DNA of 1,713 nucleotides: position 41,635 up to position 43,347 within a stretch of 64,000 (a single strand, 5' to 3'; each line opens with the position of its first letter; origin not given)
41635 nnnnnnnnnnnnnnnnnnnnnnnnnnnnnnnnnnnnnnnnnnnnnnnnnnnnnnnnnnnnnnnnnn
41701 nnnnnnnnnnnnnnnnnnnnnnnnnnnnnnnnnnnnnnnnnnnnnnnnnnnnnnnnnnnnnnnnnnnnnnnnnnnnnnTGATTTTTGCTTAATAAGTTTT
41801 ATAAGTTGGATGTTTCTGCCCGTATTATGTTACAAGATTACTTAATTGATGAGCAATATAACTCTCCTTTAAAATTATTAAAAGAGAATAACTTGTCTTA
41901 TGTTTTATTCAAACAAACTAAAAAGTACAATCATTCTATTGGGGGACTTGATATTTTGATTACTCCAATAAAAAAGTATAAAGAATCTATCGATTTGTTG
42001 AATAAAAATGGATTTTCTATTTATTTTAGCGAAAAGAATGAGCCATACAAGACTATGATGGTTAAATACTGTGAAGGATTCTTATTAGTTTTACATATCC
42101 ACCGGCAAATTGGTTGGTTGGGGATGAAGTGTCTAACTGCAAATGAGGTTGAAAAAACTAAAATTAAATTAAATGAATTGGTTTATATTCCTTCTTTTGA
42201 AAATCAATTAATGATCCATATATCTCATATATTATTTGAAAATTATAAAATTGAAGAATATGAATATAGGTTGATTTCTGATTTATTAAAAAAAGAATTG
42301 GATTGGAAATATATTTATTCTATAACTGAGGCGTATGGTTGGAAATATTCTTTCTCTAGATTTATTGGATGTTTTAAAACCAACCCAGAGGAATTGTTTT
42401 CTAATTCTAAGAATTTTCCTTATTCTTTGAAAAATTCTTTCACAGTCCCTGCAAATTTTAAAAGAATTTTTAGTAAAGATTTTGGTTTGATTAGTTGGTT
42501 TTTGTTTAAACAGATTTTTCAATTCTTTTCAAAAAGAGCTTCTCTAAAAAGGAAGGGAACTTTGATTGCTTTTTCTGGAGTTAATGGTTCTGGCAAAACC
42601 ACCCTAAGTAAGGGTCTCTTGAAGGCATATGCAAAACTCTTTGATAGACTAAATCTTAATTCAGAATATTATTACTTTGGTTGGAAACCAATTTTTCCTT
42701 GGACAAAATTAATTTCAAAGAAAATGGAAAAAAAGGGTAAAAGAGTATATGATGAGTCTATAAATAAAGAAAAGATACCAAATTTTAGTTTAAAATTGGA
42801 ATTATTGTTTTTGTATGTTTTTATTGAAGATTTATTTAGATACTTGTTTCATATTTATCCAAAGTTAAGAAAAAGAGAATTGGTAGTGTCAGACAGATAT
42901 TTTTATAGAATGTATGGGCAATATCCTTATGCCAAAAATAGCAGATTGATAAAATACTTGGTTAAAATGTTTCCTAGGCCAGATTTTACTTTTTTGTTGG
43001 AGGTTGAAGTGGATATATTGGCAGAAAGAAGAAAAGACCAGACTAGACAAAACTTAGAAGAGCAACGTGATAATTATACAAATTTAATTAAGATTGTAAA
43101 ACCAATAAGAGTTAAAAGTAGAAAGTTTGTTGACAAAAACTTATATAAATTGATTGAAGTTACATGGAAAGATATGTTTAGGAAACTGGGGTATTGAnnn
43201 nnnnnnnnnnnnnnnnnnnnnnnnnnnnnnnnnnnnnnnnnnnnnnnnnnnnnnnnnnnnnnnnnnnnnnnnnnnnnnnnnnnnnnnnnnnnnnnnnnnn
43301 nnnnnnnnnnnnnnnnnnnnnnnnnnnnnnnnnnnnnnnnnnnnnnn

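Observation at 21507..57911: A ~36-kb glycan super-locus combines four bacterial-type activated-donor pathways next to aglB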

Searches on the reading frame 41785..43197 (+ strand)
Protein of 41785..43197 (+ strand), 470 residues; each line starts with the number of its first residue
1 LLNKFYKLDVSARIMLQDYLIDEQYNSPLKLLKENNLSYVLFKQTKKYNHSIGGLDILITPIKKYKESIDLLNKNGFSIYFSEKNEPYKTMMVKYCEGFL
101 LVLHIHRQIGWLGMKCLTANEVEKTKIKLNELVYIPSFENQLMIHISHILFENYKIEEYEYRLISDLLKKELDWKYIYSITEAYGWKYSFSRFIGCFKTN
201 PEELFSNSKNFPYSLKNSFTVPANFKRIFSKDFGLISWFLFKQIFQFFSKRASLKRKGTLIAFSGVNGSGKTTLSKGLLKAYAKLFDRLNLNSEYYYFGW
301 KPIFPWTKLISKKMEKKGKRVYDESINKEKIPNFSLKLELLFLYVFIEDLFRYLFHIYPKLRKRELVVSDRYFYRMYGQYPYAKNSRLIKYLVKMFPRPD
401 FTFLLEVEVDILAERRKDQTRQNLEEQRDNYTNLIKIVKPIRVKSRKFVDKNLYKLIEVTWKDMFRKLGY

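Call 5: search_protein_families(library=pfam, proteins=[window:41785-43194:+], max_evalue=0.001)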
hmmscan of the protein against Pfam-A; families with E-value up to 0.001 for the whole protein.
window:41785-43194:+ (470 aa): 1 family
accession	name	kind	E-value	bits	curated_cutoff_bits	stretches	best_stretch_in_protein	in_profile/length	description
PF02223.23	Thymidylate_kin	-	2.3e-10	40.9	27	1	356-433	72-154/185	Thymidylate kinase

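Call 14: search_protein_families(library=ncbifam, proteins=[window:41785-43194:+], max_evalue=0.001)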
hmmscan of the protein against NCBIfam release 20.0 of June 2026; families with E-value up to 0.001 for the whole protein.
window:41785-43194:+ (470 aa): 2 families
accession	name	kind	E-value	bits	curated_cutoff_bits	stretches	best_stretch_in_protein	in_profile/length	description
TIGR00041.1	DTMP_kinase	equivalog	1.1e-11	44.8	83.25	1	356-430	82-160/196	dTMP kinase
NF005923.0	PRK07933.1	equivalog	2e-05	24.1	193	0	396-432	130-166/213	dTMP kinase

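Call 17: find_encoding_contigs(protein=window:41785-43197:+, flank=10000, max_places=6)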
Protein window:41785-43197:+ (470 aa): 6 contigs read that carry it; 6 places shown.
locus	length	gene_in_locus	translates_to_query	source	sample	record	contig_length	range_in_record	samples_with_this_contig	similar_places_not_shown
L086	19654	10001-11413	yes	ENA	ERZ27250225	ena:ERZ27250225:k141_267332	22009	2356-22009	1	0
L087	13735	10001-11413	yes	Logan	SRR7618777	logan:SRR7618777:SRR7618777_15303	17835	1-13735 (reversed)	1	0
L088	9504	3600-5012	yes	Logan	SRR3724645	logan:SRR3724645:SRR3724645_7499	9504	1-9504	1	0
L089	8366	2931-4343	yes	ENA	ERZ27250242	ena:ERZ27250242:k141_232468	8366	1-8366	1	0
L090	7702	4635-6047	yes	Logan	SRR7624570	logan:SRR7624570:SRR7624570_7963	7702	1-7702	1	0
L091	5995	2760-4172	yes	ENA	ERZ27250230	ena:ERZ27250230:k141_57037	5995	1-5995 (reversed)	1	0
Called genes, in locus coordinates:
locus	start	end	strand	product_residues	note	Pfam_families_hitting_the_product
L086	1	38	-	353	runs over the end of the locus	PF03102:NeuB, PF08666:SAF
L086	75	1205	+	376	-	PF01636:APH (weak)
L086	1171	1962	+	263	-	PF01973:MptE-like (faint)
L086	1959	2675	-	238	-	PF02348:CTP_transf_3, PF12804:NTP_transf_3 (faint)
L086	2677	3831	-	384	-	PF02350:Epimerase_2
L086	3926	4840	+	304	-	PF01522:Polysacc_deac_1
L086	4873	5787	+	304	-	PF00685:Sulfotransfer_1, PF13469:Sulfotransfer_3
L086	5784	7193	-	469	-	PF05159:Capsule_synth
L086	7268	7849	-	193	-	PF01583:APS_kinase, PF08433:KTI12 (faint), PF13238:AAA_18 (weak), PF13671:AAA_33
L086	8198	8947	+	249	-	PF02353:CMAS, PF01209:Ubie_methyltran, PF03141:Methyltransf_29 (weak), PF13489:Methyltransf_23, PF08241:Methyltransf_11, PF08242:Methyltransf_12, PF13649:Methyltransf_25, PF13847:Methyltransf_31, +4 more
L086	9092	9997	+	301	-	-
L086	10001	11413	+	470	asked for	PF02223:Thymidylate_kin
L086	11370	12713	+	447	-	PF02223:Thymidylate_kin (weak)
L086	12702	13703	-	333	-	PF00534:Glycos_transf_1, PF13692:Glyco_trans_1_4, PF13524:Glyco_trans_1_2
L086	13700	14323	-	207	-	PF10294:Methyltransf_16 (weak), PF13489:Methyltransf_23 (weak), PF05175:MTS (weak), PF06325:PrmA (weak), PF13847:Methyltransf_31, PF08241:Methyltransf_11, PF13649:Methyltransf_25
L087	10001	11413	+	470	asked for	PF02223:Thymidylate_kin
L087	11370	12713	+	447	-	PF02223:Thymidylate_kin (weak)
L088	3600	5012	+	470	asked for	PF02223:Thymidylate_kin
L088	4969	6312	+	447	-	PF02223:Thymidylate_kin (weak)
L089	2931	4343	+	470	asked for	PF02223:Thymidylate_kin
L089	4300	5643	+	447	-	PF02223:Thymidylate_kin (weak)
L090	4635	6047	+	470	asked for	PF02223:Thymidylate_kin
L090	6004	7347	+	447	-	PF02223:Thymidylate_kin (weak)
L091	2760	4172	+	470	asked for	PF02223:Thymidylate_kin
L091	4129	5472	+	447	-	PF02223:Thymidylate_kin (weak)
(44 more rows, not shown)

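Call 31: search_solved_structures(query=window:41785-43194:+, max_evalue=10)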
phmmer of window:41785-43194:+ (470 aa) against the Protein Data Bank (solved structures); distinct sequences matched with E-value up to 10: 15.
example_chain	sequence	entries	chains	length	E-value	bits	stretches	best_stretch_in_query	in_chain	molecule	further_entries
2plr_A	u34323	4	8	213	3.1e-08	36.2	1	256-422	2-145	Probable thymidylate kinase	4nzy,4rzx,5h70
2pbr_A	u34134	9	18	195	3.4e-05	26.2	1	260-437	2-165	Thymidylate kinase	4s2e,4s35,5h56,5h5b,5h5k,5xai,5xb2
5xbh_A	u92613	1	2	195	7.1e-05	25.1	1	260-441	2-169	Thymidylate kinase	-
5xb5_A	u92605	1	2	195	0.00015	24.1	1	260-437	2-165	Thymidylate kinase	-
3ld9_A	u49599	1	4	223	0.012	17.8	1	338-411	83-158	Thymidylate kinase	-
4unn_A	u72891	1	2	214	0.3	13.2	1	391-433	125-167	THYMIDYLATE KINASE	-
4unp_A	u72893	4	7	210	0.31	13.1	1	391-433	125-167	THYMIDYLATE KINASE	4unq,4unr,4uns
1g3u_A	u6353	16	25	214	0.33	13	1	391-433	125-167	THYMIDYLATE KINASE | THYMIDYLATE KINASE TMK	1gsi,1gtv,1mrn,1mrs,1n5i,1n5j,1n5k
5xiu_A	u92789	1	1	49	0.5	12.5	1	140-174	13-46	E3 ubiquitin-protein ligase RNF168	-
3cr8_A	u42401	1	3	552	0.53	12.4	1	225-280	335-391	Sulfate adenylyltransferase, adenylylsulfate kinase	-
1e9f_A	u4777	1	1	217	0.54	12.3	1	255-288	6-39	THYMIDYLATE KINASE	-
3m6a_A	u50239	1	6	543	0.92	11.6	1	251-292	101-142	ATP-dependent protease La 1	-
3ux8_A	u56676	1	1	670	1.4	11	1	250-288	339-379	Excinuclease ABC, A subunit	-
2vf7_A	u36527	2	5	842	1.4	10.9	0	257-284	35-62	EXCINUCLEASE ABC, SUBUNIT A. | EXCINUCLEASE ABC SUBUNIT A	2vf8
3v9p_A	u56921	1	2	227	2.4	10.2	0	328-416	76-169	Thymidylate kinase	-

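Call 38: find_homologous_proteins(query=window:41785-43194:+, max_evalue=0.00001)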
Query window:41785-43194:+ (470 aa): 40 proteins with E <= 0.00001 among 7153 candidates.
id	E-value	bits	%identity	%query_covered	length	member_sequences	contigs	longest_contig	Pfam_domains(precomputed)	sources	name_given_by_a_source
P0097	0.0e+0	1033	100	99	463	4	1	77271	PF02223.24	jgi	jgi:thymidylate kinase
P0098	2.9e-266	902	89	97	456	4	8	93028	PF02223.24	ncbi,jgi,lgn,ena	-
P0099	4.8e-147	509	55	97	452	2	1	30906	PF14907.13,PF02223.24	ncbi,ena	-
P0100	3.4e-129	450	48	97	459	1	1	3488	PF02223.24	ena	-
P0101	1.2e-128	448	48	97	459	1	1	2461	PF02223.24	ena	-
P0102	1.5e-124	435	47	97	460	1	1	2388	PF02223.24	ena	-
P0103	3.3e-116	407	47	88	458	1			PF02223.24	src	-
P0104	1.8e-107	378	46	97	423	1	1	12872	PF02223.24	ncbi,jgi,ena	jgi:thymidylate kinase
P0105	5.0e-106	374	44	97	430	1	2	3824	PF14907.13,PF02223.24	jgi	-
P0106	5.0e-106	374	43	96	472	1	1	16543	PF02223.24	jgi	-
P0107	2.1e-105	371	46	97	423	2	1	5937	PF02223.24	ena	-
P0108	1.7e-104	369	43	95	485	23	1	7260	PF02223.24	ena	-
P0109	8.3e-101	356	43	96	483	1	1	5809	PF02223.24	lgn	-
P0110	4.1e-98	347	43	95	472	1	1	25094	PF02223.24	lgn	-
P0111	2.9e-91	325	43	93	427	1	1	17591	PF02223.24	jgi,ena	-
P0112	3.9e-80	288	46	73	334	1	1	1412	PF02223.24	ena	-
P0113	2.8e-78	282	48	62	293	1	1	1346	PF02223.24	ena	-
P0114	1.3e-75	273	36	93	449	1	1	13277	PF02223.24,PF00005.34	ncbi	-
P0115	1.5e-74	270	37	93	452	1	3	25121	PF02223.24,PF00005.34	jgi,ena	-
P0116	1.3e-72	263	36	93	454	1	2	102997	PF02223.24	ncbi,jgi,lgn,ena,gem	-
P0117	1.3e-72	263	36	93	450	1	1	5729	PF02223.24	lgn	-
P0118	6.6e-71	258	39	85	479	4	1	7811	PF14907.13,PF02223.24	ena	-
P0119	1.8e-70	256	35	93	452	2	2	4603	PF02223.24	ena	-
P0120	3.8e-70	255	35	93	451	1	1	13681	PF02223.24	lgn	-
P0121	1.1e-68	250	35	93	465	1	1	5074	PF02223.24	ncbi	-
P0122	2.3e-68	249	34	93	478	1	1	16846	PF14907.13,PF02223.24,PF00005.34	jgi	jgi:thymidylate kinase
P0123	3.0e-68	249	35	93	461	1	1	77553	PF02223.24,PF00005.34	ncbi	-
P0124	4.0e-68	249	34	93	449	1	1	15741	PF02223.24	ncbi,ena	-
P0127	1.2e-66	244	35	96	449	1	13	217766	PF02223.24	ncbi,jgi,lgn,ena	jgi:thymidylate kinase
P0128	2.6e-66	243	35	93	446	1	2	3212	PF02223.24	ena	-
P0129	1.1e-65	241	37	83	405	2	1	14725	PF14907.13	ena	-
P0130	1.3e-65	240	35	93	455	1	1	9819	PF02223.24,PF00005.34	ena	-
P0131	4.3e-65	239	33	93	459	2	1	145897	PF02223.24,PF00005.34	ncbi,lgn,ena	-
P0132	1.1e-64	237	36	93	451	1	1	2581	PF14907.13,PF02223.24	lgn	-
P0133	9.4e-64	234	33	93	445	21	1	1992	PF02223.24,PF00931.29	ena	-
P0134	4.8e-61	225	31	93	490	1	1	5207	PF02223.24,PF00005.34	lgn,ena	-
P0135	2.8e-59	219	35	91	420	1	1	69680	PF14907.13,PF02223.24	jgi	jgi:thymidylate kinase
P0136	3.6e-57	212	36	81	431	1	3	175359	PF02223.24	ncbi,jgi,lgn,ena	-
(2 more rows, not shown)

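Call 39: find_encoding_contigs(protein=P0099, flank=10000, max_places=3)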
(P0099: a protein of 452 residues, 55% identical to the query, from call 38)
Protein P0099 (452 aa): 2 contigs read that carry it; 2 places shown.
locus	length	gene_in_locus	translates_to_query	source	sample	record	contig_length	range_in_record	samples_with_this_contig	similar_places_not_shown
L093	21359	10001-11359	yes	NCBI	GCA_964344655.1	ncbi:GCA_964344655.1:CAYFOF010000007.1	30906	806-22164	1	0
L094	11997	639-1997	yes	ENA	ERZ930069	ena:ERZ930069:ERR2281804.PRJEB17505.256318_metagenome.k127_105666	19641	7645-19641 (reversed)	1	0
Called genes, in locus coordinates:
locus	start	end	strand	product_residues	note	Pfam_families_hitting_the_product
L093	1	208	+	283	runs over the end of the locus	PF01944:SpoIIM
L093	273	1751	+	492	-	PF01943:Polysacc_synt, PF03023:MurJ, PF13440:Polysacc_synt_3, PF01554:MatE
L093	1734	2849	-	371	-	PF13439:Glyco_transf_4, PF00534:Glycos_transf_1, PF13692:Glyco_trans_1_4, PF13524:Glyco_trans_1_2 (weak)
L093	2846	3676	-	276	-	PF03102:NeuB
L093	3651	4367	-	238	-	PF02348:CTP_transf_3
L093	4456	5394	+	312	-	PF01522:Polysacc_deac_1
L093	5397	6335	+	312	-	PF01209:Ubie_methyltran (weak), PF02353:CMAS, PF13489:Methyltransf_23, PF08241:Methyltransf_11, PF08242:Methyltransf_12, PF13649:Methyltransf_25, PF13847:Methyltransf_31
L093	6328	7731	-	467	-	PF05159:Capsule_synth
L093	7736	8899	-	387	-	PF02350:Epimerase_2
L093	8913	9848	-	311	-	PF01370:Epimerase, PF04321:RmlD_sub_bind (weak), PF16363:GDP_Man_Dehyd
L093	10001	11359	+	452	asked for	PF14907:NTP_transf_5 (faint), PF02223:Thymidylate_kin (faint)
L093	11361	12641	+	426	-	PF02223:Thymidylate_kin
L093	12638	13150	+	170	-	PF08241:Methyltransf_11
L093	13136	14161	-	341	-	PF00534:Glycos_transf_1, PF13692:Glyco_trans_1_4, PF13524:Glyco_trans_1_2 (weak)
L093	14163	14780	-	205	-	PF13847:Methyltransf_31, PF08241:Methyltransf_11, PF13649:Methyltransf_25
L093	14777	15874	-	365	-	PF13439:Glyco_transf_4 (weak), PF00534:Glycos_transf_1, PF13692:Glyco_trans_1_4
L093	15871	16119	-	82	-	PF01075:Glyco_transf_9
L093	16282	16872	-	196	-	PF01075:Glyco_transf_9 (weak)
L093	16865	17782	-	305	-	PF01073:3Beta_HSD, PF01370:Epimerase, PF02719:Polysacc_synt_2, PF04321:RmlD_sub_bind, PF16363:GDP_Man_Dehyd, PF07993:NAD_binding_4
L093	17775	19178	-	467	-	PF00294:PfkB, PF01467:CTP_transf_like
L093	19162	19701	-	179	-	PF08645:PNK3P, PF13419:HAD_2, PF13242:Hydrolase_like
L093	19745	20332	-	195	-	PF13580:SIS_2, PF01380:SIS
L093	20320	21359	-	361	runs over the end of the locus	PF01075:Glyco_transf_9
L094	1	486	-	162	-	?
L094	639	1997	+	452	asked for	PF14907:NTP_transf_5 (faint), PF02223:Thymidylate_kin (faint)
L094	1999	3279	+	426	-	PF02223:Thymidylate_kin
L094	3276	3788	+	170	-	PF08241:Methyltransf_11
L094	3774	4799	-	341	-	PF00534:Glycos_transf_1, PF13692:Glyco_trans_1_4, PF13524:Glyco_trans_1_2 (weak)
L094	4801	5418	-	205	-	PF13847:Methyltransf_31, PF08241:Methyltransf_11, PF13649:Methyltransf_25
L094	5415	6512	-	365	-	PF13439:Glyco_transf_4 (weak), PF00534:Glycos_transf_1, PF13692:Glyco_trans_1_4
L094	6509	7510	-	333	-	PF01075:Glyco_transf_9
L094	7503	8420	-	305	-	PF01073:3Beta_HSD, PF01370:Epimerase, PF02719:Polysacc_synt_2, PF04321:RmlD_sub_bind, PF16363:GDP_Man_Dehyd, PF07993:NAD_binding_4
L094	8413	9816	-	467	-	PF00294:PfkB, PF01467:CTP_transf_like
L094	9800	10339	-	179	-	PF08645:PNK3P, PF13419:HAD_2, PF13242:Hydrolase_like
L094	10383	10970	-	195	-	PF13580:SIS_2, PF01380:SIS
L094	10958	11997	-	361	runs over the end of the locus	PF01075:Glyco_transf_9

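Call 40: find_encoding_contigs(protein=P0127, flank=10000, max_places=1)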
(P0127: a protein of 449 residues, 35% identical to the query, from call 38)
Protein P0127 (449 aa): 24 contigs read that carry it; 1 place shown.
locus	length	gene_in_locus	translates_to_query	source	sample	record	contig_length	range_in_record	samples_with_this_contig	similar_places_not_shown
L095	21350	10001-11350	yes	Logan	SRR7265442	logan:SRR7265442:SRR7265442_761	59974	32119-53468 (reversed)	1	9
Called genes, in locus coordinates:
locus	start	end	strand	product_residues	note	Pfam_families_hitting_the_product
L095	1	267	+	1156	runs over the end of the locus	PF02516:STT3, PF00254:FKBP_C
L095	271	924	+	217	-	PF00535:Glycos_transf_2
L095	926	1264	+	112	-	PF10066:DUF2304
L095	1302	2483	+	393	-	PF13439:Glyco_transf_4, PF00534:Glycos_transf_1, PF13692:Glyco_trans_1_4, PF13524:Glyco_trans_1_2 (weak)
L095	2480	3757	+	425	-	-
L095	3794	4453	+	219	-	PF01066:CDP-OH_P_transf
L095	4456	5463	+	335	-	PF13439:Glyco_transf_4 (weak), PF00534:Glycos_transf_1, PF13692:Glyco_trans_1_4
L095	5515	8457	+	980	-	PF01467:CTP_transf_like, PF01326:PPDK_N (weak), PF00391:PEP-utilizers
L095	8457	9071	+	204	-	PF07722:Peptidase_C26, PF00117:GATase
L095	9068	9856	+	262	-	PF00483:NTP_transferase, PF12804:NTP_transf_3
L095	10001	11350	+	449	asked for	PF02223:Thymidylate_kin (faint)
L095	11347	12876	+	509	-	PF02350:Epimerase_2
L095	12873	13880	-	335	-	PF00106:adh_short (weak), PF01073:3Beta_HSD, PF01370:Epimerase, PF02719:Polysacc_synt_2, PF04321:RmlD_sub_bind, PF05368:NmrA, PF16363:GDP_Man_Dehyd, PF13460:NAD_binding_10, +2 more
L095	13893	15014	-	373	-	PF01041:DegT_DnrJ_EryC1, PF01212:Beta_elim_lyase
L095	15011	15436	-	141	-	PF01575:MaoC_dehydratas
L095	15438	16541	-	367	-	PF13489:Methyltransf_23, PF08241:Methyltransf_11, PF08242:Methyltransf_12, PF22674:C2185-like_N (weak)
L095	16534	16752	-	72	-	PF00550:PP-binding (weak)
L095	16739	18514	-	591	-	PF21211:FkbH_N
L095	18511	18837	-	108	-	PF01648:ACPS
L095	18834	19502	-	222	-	PF17836:PglD_N, PF00132:Hexapep (faint)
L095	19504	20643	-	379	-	PF02350:Epimerase_2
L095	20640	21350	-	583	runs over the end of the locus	PF02348:CTP_transf_3, PF03102:NeuB, PF08666:SAF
